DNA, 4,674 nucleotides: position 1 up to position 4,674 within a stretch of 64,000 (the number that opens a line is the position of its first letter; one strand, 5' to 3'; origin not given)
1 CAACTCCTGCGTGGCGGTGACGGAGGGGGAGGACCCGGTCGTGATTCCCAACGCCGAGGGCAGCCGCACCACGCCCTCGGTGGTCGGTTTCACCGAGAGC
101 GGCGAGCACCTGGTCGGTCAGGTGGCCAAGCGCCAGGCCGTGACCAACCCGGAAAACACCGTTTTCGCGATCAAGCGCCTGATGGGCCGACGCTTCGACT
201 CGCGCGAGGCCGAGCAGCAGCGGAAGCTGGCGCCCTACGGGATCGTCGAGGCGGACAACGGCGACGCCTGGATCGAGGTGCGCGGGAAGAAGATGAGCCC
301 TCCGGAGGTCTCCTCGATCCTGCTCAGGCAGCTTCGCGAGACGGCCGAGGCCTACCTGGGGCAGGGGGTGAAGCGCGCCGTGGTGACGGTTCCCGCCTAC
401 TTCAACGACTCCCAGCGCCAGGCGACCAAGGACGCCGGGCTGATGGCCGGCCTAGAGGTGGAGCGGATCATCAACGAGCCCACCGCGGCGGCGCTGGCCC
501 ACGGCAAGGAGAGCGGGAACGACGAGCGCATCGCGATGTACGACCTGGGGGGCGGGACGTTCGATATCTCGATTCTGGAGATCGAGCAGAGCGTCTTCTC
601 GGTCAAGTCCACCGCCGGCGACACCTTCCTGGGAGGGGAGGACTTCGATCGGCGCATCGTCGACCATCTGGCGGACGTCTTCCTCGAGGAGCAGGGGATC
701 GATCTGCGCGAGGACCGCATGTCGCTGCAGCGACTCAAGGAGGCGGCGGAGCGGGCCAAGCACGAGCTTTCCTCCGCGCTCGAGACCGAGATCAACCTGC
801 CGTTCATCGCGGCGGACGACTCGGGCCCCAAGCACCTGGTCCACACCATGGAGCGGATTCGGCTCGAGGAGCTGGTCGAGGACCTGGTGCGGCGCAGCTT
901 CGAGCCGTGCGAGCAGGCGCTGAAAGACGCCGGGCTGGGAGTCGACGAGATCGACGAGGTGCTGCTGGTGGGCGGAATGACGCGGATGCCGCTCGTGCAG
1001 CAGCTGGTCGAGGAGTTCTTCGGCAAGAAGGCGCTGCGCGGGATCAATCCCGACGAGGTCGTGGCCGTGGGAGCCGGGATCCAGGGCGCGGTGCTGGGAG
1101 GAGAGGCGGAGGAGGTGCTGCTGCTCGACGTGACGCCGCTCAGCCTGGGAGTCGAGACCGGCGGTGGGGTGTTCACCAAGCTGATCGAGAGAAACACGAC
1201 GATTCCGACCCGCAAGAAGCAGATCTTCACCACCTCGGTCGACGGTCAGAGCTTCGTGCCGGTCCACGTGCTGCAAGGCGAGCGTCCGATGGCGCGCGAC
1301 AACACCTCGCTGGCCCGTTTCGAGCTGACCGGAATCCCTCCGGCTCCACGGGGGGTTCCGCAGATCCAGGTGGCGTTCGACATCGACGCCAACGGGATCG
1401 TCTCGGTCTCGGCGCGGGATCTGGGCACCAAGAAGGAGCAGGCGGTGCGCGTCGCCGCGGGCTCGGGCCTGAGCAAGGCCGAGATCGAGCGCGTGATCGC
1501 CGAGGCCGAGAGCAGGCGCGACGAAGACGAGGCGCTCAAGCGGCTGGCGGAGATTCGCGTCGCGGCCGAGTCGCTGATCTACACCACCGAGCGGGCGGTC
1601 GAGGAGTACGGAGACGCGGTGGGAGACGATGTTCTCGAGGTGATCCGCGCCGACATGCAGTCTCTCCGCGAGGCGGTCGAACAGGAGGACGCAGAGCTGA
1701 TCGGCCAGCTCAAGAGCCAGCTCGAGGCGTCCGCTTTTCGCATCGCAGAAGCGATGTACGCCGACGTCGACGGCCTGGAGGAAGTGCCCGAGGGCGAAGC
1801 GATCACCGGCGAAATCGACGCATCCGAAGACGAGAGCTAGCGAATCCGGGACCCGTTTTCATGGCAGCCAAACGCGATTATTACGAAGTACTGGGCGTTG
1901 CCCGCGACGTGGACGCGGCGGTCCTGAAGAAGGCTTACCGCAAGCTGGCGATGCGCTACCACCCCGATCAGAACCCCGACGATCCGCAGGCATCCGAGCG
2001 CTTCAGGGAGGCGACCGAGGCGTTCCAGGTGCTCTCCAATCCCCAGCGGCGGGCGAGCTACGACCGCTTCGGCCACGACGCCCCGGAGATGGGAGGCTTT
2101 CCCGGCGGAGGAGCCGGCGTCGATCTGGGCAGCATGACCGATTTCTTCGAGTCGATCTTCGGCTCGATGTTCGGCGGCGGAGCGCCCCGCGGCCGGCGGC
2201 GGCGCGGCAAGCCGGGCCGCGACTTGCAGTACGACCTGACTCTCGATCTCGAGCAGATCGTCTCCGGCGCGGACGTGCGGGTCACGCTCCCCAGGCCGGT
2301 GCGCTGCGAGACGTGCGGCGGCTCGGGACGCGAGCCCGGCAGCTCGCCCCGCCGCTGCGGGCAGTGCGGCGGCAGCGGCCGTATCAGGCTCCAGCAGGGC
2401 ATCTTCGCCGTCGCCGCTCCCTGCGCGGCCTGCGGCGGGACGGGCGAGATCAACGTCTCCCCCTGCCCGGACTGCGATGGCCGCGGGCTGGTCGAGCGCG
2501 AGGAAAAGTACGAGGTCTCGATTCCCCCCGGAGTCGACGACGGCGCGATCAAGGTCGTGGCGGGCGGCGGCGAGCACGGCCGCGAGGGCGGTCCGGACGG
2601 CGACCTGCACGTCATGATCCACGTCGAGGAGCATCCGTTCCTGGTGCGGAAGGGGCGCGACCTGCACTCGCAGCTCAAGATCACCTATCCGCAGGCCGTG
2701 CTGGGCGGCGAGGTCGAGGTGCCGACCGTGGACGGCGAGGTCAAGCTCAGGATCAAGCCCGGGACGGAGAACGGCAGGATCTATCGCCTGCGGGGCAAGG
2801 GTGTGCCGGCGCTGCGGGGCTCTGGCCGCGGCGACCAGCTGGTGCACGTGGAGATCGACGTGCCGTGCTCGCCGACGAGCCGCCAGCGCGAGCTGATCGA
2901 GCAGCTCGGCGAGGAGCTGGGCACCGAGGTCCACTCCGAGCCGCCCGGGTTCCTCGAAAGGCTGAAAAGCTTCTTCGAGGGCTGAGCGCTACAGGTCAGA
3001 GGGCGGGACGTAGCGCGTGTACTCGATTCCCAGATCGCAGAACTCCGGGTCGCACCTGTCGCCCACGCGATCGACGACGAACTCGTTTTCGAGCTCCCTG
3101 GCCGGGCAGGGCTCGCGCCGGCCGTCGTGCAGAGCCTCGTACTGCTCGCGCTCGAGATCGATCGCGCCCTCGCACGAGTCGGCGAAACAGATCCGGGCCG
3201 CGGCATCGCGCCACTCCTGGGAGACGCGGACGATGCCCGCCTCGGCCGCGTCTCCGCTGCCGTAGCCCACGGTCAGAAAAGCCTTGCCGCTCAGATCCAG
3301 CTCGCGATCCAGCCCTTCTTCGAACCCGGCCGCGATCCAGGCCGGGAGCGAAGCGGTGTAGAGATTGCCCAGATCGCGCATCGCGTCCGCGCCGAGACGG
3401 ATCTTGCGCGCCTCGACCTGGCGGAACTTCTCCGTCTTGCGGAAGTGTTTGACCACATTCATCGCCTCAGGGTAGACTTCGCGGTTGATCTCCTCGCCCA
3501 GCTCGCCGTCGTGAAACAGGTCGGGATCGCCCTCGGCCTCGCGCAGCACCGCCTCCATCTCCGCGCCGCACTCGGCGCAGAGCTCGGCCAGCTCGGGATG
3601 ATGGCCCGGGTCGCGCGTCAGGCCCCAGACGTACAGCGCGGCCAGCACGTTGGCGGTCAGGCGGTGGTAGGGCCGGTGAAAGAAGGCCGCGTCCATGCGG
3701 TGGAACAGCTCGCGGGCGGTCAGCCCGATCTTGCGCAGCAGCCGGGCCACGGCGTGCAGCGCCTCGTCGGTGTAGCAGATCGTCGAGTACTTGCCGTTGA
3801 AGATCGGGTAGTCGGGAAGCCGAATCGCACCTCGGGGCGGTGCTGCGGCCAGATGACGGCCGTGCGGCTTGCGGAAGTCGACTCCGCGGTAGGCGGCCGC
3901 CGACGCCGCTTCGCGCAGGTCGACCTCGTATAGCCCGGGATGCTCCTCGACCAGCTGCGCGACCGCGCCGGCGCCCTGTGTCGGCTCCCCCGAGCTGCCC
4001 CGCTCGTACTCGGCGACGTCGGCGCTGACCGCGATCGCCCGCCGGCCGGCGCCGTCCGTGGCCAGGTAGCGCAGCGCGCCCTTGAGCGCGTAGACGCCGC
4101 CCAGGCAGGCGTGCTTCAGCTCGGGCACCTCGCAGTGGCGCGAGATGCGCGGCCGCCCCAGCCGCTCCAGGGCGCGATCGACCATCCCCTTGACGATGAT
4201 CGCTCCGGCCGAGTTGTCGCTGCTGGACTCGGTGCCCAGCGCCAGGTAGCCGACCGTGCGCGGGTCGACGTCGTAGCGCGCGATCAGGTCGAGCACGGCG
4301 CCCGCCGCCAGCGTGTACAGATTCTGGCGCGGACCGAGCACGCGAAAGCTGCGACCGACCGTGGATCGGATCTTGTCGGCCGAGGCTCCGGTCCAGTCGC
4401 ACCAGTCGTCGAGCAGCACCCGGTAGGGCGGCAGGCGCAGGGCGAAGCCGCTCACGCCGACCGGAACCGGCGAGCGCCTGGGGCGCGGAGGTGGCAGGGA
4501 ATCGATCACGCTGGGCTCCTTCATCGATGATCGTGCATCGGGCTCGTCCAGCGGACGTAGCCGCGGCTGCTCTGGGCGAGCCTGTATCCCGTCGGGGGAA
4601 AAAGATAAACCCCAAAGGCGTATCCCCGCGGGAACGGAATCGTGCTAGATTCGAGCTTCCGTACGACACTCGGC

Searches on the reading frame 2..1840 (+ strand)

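Call 51: search_protein_families(library=pfam, proteins=[window:2-1840:+], max_evalue=0.00001)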
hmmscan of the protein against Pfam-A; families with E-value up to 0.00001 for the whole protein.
window:2-1840:+ (612 aa): 2 families
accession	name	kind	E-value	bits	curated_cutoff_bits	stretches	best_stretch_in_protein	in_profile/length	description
PF00012.26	HSP70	-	2.2e-235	782.9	20.6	1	1-586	10-598/599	Hsp70 protein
PF06723.19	MreB_Mbl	-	6.5e-10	38.8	27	1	107-360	77-317/327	MreB/Mbl protein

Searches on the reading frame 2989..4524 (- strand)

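Call 51: search_protein_families(library=pfam, proteins=[window:2989-4524:-], max_evalue=0.00001)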
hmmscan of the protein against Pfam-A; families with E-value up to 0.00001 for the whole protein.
window:2989-4524:- (511 aa): 2 families
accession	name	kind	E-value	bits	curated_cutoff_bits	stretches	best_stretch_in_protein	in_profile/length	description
PF01154.23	HMG_CoA_synt_N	-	2.4e-11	44.3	25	1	19-192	2-169/174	Hydroxymethylglutaryl-coenzyme A synthase N terminal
PF08540.16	HMG_CoA_synt_C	-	2.5e-08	34.4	25.1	0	380-441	149-208/280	Hydroxymethylglutaryl-coenzyme A synthase C terminal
